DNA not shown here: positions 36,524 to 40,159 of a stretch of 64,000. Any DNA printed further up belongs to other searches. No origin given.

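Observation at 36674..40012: Membrane-anchored WD40 propeller / caspase (C14) giant protein wedged between cmk and rpsA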

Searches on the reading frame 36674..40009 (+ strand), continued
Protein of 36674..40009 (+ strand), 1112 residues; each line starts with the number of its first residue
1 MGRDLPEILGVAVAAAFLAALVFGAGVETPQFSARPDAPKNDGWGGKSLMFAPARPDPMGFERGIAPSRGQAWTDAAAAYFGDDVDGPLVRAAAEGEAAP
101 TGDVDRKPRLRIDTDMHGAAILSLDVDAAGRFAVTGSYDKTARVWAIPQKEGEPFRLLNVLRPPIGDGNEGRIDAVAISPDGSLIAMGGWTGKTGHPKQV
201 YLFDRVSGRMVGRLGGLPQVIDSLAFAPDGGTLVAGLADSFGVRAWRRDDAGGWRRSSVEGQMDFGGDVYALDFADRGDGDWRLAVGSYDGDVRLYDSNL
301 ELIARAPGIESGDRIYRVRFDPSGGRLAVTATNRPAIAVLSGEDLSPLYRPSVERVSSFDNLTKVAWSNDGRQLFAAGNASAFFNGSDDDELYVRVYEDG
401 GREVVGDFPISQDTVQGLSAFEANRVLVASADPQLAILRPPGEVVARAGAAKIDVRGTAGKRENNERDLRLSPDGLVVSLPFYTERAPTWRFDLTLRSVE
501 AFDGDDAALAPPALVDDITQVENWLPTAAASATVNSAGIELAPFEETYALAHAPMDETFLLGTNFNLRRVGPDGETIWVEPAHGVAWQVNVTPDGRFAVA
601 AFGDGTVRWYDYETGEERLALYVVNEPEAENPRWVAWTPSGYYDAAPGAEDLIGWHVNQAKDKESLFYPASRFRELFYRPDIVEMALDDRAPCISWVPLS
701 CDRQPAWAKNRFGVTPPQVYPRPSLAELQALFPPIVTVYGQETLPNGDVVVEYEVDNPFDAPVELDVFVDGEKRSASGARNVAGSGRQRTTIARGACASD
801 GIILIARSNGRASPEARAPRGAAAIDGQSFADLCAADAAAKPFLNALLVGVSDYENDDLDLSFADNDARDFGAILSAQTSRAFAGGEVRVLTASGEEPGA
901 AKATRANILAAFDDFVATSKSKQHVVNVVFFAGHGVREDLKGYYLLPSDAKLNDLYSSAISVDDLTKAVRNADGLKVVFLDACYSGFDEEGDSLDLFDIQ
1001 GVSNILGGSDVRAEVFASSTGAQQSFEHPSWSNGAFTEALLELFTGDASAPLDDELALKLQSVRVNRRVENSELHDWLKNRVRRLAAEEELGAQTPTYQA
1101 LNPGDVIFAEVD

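Call 42: predict_structure(alignment_id=A1)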
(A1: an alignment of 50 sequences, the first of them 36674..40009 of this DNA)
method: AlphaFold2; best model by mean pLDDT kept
length: 1112 residues; sequences in the alignment: 50
mean_pLDDT: 77.2   pTM: 0.73
mean pLDDT of the five models: 77.2, 76.9, 75.4, 75.2, 73.4
residues with pLDDT >= 90: 406; 70-90: 380; 50-70: 154; < 50: 172
segments of 3 or more residues with pLDDT < 50: 1-7, 23-71, 84-101, 517-519, 692-719, 822-826, 828-831, 835-838, 986-996, 1048-1069, 1102-1112
pLDDT, mean of each block of 10 residues (from residue 1): 41 67 42 30 27 26 32 56 46 43 78 88 96 96 96 93 91 97 97 91 94 93 97 95 93 81 81 95 96 95 93 93 97 94 97 87 95 95 72 92 92 90 91 89 85 58 65 92 64 86 81 64 56 68 78 84 90 90 86 94 90 93 75 87 86 91 91 81 78 41 43 45 74 85 79 85 82 66 68 63 82 78 48 50 90 89 92 88 87 81 95 92 86 81 87 88 88 85 58 50 68 77 75 89 67 46 41 73 76 69 38 29
secondary structure, 60 per line:
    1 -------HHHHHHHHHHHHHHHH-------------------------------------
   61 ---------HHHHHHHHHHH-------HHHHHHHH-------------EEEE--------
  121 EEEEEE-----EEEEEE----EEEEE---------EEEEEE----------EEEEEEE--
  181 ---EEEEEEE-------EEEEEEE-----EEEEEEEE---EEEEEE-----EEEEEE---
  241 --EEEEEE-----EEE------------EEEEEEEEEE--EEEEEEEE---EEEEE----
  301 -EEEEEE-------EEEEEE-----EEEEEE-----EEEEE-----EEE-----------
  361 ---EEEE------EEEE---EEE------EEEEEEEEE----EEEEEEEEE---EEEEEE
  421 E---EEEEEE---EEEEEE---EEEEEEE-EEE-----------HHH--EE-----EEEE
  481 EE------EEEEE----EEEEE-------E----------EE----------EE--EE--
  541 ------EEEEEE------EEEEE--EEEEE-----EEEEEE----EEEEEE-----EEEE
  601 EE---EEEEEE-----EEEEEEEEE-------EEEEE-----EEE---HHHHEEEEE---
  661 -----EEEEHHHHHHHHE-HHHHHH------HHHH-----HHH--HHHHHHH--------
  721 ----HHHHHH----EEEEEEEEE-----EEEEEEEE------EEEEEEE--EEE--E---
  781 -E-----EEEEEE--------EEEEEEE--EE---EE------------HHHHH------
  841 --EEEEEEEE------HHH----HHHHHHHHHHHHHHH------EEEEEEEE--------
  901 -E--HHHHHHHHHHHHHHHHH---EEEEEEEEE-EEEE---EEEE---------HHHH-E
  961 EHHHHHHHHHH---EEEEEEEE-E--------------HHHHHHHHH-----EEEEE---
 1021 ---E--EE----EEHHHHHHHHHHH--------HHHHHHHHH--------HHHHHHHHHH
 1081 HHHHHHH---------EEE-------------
elements in order (helices of 4 or more, strands of 3 or more residues): H8-23 H70-80 H88-95 E109-112 E121-126 E132-137 E142-146 E156-161 E172-178 E184-190 E198-204 E210-217 E221-226 E232-237 E243-248 E254-256 E269-278 E281-288 E292-296 E302-307 E315-320 E326-331 E337-341 E347-349 E364-367 E374-377 E381-383 E390-398 E403-411 E415-421 E425-430 E434-439 E443-449 E451-453 E477-482 E489-493 E498-502 E547-552 E559-563 E566-570 E576-581 E586-591 E597-602 E606-611 E617-625 E633-637 E643-645 H649-652 E653-657 E666-669 H670-677 H680-685 H692-695 H706-712 H725-730 E735-743 E749-756 E763-769 E772-774 E788-793 E802-808 H830-834 E843-850 H864-878 E885-892 H905-921 E925-933 E935-938 E942-945 H955-958 H962-971 E975-982 H999-1007 E1013-1017 H1035-1045 H1054-1062 H1071-1087 E1097-1099

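Call 46: fold_search(model_id=the predicted structure, library=pdb)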
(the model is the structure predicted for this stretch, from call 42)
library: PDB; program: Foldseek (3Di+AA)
matches with E <= 10: 1893; with E <= 0.001: 1643
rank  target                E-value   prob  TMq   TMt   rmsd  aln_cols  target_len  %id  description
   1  2ymu_A                5.5e-24  1.00  0.25  0.47  18.1       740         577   14  Structure of a highly repetitive propeller structure (released 2012-10-17)
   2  7mq8_LO               1.5e-20  1.00  0.25  0.31  18.6       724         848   11  Cryo-EM structure of the human SSU processome, state pre-A1 (released 2021-09-22)
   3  1nr0                  1.9e-20  1.00  0.25  0.43  13.9       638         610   12  Two Seven-Bladed Beta-Propeller Domains Revealed By The Structure Of A C. elegans Homologue Of Yeast Actin Interacting P (released 2003-07-01)
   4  7mqa_LR               4.2e-20  1.00  0.25  0.35  19.0       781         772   10  Cryo-EM structure of the human SSU processome, state post-A1 (released 2021-09-22)
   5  5i2t                  5.5e-20  1.00  0.16  0.28  19.9       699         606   13  Domain characterization of the WD protein Pwp2 and their relevance in ribosome biogenesis (released 2017-06-21)
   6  7mq8_LR               3.4e-19  1.00  0.25  0.35  19.2       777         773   11  Cryo-EM structure of the human SSU processome, state pre-A1 (released 2021-09-22)
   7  9n73_LO               4.5e-19  1.00  0.15  0.19  19.7       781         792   11  SSU processome maturation and disassembly, State G (released 2025-10-29)
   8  7mqa_LO               4.7e-19  1.00  0.14  0.18  18.5       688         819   13  Cryo-EM structure of the human SSU processome, state post-A1 (released 2021-09-22)
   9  9d5n_CH               7.2e-19  1.00  0.14  0.21  19.2       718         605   10  48-nm doublet microtubule from Trichomonas vaginalis strain G3 (released 2025-05-14)
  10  6zqd_UA               1.0e-18  1.00  0.18  0.25  21.8       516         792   14  Cryo-EM structure of the 90S pre-ribosome from Saccharomyces cerevisiae, state Post-A1 (released 2020-09-23)
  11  9n6z_LO               1.8e-18  1.00  0.14  0.17  17.7       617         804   12  SSU processome maturation and disassembly, State D (released 2025-11-05)
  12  6nd4_O                1.9e-18  1.00  0.18  0.24  21.4       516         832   14  Conformational switches control early maturation of the eukaryotic small ribosomal subunit (released 2019-06-19)
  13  9e78_0L               2.4e-18  1.00  0.19  0.32  18.5       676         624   15  48-nm repeat of the Leishmania tarentolae doublet microtubule (released 2025-03-12)
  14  7mq8_LN               3.8e-18  1.00  0.24  0.37  19.0       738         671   10  Cryo-EM structure of the human SSU processome, state pre-A1 (released 2021-09-22)
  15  5oql_A                4.3e-18  1.00  0.25  0.32  15.3       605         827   13  Cryo-EM structure of the 90S pre-ribosome from Chaetomium thermophilum (released 2017-10-11)
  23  1pgu_B                1.9e-17  1.00  0.26  0.44  12.7       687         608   12  YEAST ACTIN INTERACTING PROTEIN 1 (AIP1), Se-Met PROTEIN, MONOCLINIC CRYSTAL FORM (released 2003-07-15)
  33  8bbe_E                7.2e-17  1.00  0.21  0.21  20.3       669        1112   11  Structure of the IFT-A complex; IFT-A2 module (released 2022-12-21)
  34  1pgu_A                7.6e-17  1.00  0.25  0.44  12.6       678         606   13  YEAST ACTIN INTERACTING PROTEIN 1 (AIP1), Se-Met PROTEIN, MONOCLINIC CRYSTAL FORM (released 2003-07-15)
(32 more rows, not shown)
